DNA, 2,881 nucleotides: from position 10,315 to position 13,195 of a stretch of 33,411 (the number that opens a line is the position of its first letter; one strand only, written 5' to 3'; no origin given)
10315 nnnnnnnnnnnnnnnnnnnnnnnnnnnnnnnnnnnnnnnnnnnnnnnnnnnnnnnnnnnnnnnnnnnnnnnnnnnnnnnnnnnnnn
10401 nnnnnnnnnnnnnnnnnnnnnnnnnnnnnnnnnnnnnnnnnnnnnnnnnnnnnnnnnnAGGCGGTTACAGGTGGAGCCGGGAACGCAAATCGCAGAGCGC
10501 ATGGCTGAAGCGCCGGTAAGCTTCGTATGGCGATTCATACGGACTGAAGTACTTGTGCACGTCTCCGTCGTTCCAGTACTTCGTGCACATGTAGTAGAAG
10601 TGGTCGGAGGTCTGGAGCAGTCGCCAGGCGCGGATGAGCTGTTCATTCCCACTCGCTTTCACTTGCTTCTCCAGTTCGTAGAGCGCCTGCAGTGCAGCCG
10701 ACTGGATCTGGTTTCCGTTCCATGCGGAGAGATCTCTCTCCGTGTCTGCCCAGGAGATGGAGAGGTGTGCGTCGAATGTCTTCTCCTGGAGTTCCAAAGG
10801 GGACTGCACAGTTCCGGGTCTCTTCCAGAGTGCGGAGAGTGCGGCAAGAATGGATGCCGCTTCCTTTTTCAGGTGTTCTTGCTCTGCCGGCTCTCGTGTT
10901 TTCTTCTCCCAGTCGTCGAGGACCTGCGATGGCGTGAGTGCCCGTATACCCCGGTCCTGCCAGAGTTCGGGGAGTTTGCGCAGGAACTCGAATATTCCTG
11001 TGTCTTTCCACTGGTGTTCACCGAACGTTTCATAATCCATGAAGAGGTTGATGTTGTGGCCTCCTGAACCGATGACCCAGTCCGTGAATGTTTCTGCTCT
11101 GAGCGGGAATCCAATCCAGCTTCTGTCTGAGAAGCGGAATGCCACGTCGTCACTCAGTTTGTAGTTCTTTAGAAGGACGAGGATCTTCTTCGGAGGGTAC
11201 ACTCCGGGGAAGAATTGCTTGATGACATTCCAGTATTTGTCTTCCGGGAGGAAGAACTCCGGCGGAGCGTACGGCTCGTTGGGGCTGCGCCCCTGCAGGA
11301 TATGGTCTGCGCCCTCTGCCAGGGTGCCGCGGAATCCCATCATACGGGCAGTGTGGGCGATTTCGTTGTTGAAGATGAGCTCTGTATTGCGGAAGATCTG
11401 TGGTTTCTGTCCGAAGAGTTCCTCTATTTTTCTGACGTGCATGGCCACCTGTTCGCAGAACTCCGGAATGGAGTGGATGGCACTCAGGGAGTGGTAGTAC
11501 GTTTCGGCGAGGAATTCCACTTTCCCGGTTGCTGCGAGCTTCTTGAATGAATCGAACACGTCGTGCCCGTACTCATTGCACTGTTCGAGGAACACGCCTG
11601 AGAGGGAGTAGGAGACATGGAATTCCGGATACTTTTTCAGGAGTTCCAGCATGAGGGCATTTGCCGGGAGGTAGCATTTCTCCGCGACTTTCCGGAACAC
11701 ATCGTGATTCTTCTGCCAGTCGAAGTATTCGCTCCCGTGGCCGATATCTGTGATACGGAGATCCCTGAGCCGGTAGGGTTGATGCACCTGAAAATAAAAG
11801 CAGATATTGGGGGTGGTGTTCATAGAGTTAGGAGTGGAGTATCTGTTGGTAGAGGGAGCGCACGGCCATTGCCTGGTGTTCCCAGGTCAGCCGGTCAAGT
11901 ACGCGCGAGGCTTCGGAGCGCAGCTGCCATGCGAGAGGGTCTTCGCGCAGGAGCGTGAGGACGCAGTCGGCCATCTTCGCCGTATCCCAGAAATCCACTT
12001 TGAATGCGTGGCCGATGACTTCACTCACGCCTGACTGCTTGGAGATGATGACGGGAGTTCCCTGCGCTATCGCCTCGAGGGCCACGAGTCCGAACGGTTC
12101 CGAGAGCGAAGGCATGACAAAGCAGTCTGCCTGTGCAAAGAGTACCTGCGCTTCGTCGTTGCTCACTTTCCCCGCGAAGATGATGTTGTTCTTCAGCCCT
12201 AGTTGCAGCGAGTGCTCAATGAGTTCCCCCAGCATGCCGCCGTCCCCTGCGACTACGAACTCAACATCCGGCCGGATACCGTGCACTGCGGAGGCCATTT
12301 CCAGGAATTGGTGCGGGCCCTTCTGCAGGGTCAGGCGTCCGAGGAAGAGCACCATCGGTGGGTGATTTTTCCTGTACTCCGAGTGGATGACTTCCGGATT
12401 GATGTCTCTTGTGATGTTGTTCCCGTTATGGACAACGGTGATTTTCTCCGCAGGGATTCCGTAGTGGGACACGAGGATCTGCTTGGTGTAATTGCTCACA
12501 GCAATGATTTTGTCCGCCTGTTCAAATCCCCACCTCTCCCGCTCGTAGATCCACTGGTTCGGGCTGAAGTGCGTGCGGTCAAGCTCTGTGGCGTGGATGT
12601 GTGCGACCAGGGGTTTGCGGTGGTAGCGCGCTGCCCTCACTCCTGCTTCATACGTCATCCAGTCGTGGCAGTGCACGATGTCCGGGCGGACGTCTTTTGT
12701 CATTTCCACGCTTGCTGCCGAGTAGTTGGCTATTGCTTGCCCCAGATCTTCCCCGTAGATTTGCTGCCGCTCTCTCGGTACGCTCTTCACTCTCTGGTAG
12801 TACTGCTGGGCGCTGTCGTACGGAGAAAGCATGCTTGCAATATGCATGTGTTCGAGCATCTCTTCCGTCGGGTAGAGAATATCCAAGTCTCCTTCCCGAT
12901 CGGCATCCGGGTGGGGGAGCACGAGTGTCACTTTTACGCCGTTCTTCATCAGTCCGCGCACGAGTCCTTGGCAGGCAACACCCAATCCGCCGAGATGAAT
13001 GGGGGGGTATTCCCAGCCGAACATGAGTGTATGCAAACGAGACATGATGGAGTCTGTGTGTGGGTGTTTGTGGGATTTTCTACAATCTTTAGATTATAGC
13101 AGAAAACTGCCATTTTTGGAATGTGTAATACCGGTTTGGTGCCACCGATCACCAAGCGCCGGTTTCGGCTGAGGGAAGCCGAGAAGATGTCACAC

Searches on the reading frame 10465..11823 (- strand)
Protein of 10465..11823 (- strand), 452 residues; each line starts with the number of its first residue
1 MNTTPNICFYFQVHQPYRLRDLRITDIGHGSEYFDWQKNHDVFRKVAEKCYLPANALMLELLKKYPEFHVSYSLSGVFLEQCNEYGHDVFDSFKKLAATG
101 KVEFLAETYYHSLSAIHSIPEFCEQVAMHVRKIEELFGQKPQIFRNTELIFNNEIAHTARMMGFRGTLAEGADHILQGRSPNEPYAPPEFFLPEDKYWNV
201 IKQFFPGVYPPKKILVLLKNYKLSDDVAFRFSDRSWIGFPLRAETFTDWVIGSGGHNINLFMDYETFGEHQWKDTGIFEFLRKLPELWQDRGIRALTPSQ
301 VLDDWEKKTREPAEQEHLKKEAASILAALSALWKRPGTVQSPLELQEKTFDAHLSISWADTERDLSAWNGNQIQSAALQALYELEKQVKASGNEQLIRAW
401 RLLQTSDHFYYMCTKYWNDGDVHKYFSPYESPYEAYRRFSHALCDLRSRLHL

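Call 52: search_protein_families(library=pfam, proteins=[window:10465-11823:-], max_evalue=0.001)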
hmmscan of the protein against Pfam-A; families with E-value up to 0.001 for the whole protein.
window:10465-11823:- (452 aa): 1 family
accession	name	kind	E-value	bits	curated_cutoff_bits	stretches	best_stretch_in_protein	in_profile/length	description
PF03065.20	Glyco_hydro_57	-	9.1e-67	225.8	21.2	1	9-308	2-285/291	Glycosyl hydrolase family 57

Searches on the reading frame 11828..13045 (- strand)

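Call 52: search_protein_families(library=pfam, proteins=[window:11828-13045:-], max_evalue=0.001)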
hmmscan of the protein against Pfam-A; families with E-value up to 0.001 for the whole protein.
window:11828-13045:- (405 aa): 9 families
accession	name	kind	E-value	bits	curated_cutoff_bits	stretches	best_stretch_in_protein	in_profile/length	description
PF00534.26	Glycos_transf_1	-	3.6e-34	118.2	26.4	1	226-376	12-166/172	Glycosyl transferases group 1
PF13439.12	Glyco_transf_4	-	2.7e-28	99.5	28.5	1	19-211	2-168/170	Glycosyltransferase Family 4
PF13692.12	Glyco_trans_1_4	-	5.1e-28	98.5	27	1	230-367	2-141/142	Glycosyl transferases group 1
PF13579.12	Glyco_trans_4_4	-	2.1e-22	80.6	29.7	1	19-208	1-158/158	Glycosyl transferase 4-like domain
PF08323.17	Glyco_transf_5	-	2.9e-21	76.7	22.7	1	7-196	3-230/239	Starch synthase catalytic domain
PF20706.3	GT4-conflict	-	7.4e-19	68.4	26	1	114-351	75-327/385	Family 4 Glycosyltransferase in conflict systems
PF13477.12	Glyco_trans_4_2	-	3.4e-06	27.7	23.4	1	111-184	65-139/139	Glycosyl transferase 4-like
PF00982.27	Glyco_transf_20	-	0.00017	20.9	32.5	1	291-367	357-438/473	Glycosyltransferase family 20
PF13524.12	Glyco_trans_1_2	-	0.0008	19.8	25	0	259-394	13-141/144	Glycosyl transferase-like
